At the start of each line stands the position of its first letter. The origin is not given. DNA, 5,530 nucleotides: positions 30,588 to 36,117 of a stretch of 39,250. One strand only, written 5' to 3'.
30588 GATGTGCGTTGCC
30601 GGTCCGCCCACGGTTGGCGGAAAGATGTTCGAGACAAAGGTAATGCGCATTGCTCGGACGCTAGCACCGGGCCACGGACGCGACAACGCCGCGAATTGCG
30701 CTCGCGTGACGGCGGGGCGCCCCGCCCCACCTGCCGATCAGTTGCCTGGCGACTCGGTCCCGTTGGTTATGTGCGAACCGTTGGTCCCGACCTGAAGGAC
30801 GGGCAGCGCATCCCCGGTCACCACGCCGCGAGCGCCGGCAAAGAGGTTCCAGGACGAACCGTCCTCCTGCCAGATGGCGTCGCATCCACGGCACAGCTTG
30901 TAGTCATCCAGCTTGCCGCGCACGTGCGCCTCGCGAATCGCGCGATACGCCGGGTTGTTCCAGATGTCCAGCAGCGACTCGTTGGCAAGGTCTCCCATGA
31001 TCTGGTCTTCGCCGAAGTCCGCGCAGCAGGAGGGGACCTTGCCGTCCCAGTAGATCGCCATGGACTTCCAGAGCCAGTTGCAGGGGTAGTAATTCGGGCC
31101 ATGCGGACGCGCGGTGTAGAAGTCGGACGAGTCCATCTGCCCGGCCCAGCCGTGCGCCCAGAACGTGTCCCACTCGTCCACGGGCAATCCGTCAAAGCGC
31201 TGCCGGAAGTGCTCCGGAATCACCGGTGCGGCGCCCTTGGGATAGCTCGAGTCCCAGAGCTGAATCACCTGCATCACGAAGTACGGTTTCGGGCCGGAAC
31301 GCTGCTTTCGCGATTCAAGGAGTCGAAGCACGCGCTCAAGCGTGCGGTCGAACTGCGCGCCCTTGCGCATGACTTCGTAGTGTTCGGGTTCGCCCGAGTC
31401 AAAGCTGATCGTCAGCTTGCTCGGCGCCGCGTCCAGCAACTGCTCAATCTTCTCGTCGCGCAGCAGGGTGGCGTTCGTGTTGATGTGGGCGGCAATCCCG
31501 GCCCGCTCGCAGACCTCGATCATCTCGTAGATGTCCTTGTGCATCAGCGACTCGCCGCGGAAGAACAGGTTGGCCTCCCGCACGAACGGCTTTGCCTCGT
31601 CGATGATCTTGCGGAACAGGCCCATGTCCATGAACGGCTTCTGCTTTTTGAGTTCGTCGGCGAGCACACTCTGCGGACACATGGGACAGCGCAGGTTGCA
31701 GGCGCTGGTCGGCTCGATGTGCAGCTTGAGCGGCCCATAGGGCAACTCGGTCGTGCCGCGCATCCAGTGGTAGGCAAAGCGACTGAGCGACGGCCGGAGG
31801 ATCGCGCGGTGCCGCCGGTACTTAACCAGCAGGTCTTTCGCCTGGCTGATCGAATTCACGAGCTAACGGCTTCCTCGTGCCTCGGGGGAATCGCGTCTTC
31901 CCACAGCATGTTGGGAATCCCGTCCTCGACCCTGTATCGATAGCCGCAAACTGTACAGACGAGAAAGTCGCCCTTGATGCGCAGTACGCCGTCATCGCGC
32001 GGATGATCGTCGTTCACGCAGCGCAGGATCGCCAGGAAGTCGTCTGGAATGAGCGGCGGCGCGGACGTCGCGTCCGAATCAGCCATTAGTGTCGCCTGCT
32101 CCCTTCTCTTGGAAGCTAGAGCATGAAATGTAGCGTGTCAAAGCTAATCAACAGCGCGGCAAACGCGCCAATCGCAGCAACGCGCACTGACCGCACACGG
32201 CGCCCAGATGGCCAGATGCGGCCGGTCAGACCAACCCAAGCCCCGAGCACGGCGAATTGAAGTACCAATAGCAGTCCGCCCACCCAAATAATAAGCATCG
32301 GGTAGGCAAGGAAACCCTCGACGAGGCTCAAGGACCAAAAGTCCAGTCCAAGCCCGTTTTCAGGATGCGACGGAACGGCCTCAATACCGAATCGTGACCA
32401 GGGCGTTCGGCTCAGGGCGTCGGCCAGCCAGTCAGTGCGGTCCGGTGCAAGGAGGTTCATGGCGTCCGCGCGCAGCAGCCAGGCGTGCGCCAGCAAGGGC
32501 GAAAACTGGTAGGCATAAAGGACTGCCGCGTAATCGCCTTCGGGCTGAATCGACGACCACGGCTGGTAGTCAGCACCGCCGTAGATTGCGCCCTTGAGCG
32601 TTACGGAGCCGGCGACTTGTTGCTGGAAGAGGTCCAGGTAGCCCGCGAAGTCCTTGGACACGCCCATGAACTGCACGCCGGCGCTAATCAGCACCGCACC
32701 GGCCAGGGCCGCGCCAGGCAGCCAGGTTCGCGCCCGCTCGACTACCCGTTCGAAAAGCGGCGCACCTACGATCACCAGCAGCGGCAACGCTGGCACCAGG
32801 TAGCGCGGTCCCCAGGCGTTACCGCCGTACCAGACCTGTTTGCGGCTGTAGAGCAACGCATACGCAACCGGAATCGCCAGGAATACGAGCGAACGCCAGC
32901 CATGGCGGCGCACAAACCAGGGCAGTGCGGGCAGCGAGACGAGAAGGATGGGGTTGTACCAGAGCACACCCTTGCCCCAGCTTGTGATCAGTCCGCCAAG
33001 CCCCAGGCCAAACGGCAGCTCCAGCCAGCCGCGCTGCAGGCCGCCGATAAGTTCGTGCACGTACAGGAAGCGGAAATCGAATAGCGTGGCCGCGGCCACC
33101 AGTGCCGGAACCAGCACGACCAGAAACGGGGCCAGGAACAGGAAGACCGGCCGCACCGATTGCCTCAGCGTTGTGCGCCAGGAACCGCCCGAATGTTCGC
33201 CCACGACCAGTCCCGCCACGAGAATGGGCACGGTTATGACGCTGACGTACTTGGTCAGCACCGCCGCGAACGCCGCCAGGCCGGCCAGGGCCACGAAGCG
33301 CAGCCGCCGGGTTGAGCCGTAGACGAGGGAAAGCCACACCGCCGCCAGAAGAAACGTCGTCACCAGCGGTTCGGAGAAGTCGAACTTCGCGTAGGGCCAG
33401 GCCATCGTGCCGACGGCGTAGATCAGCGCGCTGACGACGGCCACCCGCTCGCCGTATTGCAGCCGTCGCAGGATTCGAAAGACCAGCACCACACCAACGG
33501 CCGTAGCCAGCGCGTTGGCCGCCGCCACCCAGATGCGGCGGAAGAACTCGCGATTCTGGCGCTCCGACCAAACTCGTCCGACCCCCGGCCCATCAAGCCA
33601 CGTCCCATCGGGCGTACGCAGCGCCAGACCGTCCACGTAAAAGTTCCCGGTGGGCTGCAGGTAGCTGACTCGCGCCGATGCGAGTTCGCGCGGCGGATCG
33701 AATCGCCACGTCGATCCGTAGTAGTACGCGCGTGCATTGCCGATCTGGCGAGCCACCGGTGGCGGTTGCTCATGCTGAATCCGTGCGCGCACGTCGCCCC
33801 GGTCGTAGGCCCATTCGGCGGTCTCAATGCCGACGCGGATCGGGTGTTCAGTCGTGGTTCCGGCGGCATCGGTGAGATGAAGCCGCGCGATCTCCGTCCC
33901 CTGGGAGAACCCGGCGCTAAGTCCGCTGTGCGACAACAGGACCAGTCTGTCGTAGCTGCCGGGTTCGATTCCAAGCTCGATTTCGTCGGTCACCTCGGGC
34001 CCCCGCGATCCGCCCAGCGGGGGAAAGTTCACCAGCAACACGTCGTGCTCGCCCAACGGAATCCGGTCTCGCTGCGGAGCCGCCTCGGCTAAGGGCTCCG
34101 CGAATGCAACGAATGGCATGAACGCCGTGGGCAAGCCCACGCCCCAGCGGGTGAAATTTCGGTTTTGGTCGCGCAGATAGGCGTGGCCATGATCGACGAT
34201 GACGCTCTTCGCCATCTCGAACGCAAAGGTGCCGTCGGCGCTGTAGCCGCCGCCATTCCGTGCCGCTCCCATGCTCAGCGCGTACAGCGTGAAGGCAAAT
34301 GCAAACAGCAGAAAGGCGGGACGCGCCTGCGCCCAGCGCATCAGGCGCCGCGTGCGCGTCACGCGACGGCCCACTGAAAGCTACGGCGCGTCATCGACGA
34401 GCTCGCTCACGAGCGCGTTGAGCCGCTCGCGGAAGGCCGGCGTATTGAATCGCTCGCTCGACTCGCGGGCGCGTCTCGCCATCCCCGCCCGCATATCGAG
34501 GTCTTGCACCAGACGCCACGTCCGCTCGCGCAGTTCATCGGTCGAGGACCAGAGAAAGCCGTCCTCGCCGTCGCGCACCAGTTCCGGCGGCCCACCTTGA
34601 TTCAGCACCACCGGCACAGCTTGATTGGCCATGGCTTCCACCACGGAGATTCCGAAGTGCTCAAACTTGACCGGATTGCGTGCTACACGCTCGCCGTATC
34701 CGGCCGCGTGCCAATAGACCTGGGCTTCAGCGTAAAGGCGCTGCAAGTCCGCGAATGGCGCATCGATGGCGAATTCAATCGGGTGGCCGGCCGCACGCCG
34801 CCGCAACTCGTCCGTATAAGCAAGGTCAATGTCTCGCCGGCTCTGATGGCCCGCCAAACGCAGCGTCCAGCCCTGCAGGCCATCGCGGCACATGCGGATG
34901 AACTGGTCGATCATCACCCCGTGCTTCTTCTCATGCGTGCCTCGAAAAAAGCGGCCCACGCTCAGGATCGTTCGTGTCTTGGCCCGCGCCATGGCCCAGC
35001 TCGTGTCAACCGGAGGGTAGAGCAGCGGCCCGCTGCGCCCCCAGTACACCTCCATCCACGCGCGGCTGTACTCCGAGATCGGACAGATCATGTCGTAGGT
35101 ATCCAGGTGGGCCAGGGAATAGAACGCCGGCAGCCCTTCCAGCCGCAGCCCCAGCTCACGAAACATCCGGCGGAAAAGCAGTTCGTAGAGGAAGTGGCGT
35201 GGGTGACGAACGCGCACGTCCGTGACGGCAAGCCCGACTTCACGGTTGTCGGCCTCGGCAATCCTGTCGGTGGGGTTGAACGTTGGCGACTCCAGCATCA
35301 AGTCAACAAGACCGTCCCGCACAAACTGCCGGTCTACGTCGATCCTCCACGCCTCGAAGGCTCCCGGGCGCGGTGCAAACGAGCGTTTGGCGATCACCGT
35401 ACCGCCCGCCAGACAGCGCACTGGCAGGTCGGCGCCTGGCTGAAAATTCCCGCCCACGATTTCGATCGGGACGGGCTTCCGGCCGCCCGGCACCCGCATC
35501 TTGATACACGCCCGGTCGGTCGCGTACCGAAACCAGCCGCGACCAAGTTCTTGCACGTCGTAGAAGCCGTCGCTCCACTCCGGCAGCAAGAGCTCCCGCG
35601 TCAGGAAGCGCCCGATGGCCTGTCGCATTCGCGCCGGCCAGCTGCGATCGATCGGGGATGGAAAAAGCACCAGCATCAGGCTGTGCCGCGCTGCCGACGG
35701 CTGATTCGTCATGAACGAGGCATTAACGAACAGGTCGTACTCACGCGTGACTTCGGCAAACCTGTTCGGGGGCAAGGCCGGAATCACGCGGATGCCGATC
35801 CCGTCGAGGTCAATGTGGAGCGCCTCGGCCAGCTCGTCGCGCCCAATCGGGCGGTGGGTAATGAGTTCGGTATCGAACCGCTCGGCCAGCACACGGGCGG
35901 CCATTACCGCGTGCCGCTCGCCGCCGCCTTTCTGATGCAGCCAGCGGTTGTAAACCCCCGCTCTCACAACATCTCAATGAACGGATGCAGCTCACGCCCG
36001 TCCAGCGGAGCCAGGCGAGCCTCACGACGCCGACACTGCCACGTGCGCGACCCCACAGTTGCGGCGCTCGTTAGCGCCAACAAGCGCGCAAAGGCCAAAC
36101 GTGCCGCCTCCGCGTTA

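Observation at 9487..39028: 23-gene single-strand glycan assembly line mixing Wzx, ABC-ATPase and GT-C/YfhO logic, with no Wzy, Wzz or Wzm seen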

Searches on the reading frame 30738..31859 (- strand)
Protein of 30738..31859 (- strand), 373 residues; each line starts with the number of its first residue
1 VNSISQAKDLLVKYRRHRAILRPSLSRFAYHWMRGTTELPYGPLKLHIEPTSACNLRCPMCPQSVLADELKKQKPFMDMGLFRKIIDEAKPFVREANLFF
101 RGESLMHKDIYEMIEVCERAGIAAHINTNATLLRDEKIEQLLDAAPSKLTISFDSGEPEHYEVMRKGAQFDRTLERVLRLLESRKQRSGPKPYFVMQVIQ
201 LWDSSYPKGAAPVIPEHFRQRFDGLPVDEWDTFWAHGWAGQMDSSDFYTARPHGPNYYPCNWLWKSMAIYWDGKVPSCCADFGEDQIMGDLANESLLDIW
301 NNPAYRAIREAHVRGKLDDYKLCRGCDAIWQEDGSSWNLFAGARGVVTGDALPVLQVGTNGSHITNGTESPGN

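Call 5: search_protein_families(library=pfam, proteins=[window:30738-31859:-], max_evalue=0.001)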
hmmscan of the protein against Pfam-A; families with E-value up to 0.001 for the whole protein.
window:30738-31859:- (373 aa): 2 families
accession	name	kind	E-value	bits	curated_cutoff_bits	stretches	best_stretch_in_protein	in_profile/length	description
PF04055.27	Radical_SAM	-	2.7e-18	67.1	29.5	1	48-183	1-139/166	Radical SAM superfamily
PF13186.11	SPASM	-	2.7e-16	60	21.5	1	260-327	1-67/67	Iron-sulfur cluster-binding domain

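Call 10: search_protein_families(library=ncbifam, proteins=[window:30738-31859:-], max_evalue=0.01)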
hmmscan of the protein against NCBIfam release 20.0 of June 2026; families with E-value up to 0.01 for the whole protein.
window:30738-31859:- (373 aa): 48 families (the best 25 are shown)
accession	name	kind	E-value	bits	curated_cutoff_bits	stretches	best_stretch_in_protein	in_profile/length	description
TIGR04317.1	W_rSAM_matur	equivalog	2e-27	96.3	380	1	45-199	5-155/349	tungsten cofactor oxidoreductase radical SAM maturase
TIGR04311.1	rSAM_Geo_metal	subfamily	2.3e-25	89.5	400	2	43-189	2-147/423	radical SAM/SPASM family putative metalloenzyme maturase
TIGR04321.1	spiroSPASM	subfamily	4.6e-21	75.1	250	2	43-182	230-378/510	spiro-SPASM protein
NF033640.1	N_Twi_rSAM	subfamily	2.3e-19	69.8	170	2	43-183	110-268/398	twitch domain-containing radical SAM protein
TIGR04251.1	SCM_rSAM_ScmF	equivalog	1.6e-16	60.6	400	1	50-199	10-155/353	SynChlorMet cassette radical SAM/SPASM protein ScmF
NF045574.1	sacti_mat_StsB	exception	2.5e-16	59.6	625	1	51-183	103-230/466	StsB family radical SAM/SPASM domain sactipeptide maturase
TIGR04133.1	rSAM_w_lipo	hypoth_equivalog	5.2e-15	55.2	425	1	46-179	26-159/350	TIGR04133 family radical SAM/SPASM protein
TIGR04250.1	SCM_rSAM_ScmE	equivalog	5.5e-13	48.6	400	2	43-179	2-136/358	SynChlorMet cassette radical SAM/SPASM protein ScmE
NF050035.1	rSAM_WgK_link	exception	5.8e-12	45.3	650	1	42-179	7-142/367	radical SAM/SPASM peptide maturase WgkB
TIGR04054.1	rSAM_NirJ1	equivalog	6.1e-12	44.8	650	1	41-177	34-166/387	putative heme d1 biosynthesis radical SAM protein NirJ1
TIGR04055.1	rSAM_NirJ2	equivalog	7.7e-12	45.4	500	1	51-173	7-126/326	putative heme d1 biosynthesis radical SAM protein NirJ2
TIGR04080.1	rSAM_pep_cyc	equivalog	9.3e-12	44.4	500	2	43-182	106-239/440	KxxxW cyclic peptide radical SAM maturase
TIGR04545.1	rSAM_ahbD_hemeb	equivalog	9.8e-12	45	500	1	49-176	5-130/339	heme b synthase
TIGR04347.1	pseudo_SAM_Halo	equivalog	1.3e-11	44.4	525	1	51-176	45-167/390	TIGR04347 family pseudo-SAM/SPASM protein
TIGR04053.2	TIGR04053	equivalog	1.4e-11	44.3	395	1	43-180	7-145/366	TIGR04053 family radical SAM/SPASM domain-containing protein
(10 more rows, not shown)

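Call 66: search_solved_structures(query=window:30738-31859:-, max_evalue=0.001)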
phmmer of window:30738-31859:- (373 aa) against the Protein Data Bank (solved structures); distinct sequences matched with E-value up to 0.001: 5.
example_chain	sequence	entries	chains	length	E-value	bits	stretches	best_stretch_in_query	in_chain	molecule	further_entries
4m7s_A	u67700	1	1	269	1.5e-10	43.9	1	273-330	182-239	BtrN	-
4m7t_A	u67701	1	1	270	1.8e-10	43.7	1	273-329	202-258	BtrN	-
5v1q_A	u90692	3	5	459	1.8e-08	37.1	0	43-144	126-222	Radical SAM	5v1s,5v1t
7vob_C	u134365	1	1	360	1.9e-08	37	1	40-175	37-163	Cytosylglucuronate decarboxylase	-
7voc_C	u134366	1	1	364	2e-08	36.9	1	40-175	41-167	Cytosylglucuronate decarboxylase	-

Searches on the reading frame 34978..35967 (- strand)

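Call 76: search_protein_families(library=pfam, proteins=[window:34978-35967:-], max_evalue=1)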
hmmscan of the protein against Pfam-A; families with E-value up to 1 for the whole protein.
window:34978-35967:- (330 aa): 1 family
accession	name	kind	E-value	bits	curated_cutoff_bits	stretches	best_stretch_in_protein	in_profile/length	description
PF13439.12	Glyco_transf_4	-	0.039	14.4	28.5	1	14-66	2-50/170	Glycosyltransferase Family 4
